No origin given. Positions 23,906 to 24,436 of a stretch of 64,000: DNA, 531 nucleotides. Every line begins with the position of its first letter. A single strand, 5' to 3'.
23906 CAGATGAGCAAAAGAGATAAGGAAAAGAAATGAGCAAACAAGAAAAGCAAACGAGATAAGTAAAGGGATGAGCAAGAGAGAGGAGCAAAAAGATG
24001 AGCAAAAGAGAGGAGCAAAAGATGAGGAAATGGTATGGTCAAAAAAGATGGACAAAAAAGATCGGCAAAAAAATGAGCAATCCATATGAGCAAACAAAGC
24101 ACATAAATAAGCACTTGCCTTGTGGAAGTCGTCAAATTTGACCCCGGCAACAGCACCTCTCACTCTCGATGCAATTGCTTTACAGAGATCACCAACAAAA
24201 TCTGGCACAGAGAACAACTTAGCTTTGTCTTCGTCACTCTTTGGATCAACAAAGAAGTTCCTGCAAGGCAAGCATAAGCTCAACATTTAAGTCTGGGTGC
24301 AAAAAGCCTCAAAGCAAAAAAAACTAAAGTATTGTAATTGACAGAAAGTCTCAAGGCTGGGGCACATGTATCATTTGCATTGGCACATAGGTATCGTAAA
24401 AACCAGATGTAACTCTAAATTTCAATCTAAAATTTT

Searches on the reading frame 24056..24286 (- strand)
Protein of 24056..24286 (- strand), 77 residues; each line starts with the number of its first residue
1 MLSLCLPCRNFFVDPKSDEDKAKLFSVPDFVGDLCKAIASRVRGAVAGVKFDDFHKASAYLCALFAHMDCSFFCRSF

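Call 22: search_protein_families(library=pfam, proteins=[window:24056-24286:-], max_evalue=0.01)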
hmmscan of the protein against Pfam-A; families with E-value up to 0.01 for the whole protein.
seq(77 aa): 1 family
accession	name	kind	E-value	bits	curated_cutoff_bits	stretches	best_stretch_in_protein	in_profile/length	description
PF11978.13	MVP_shoulder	-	9.1e-19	68.1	25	1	9-61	26-79/118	Shoulder domain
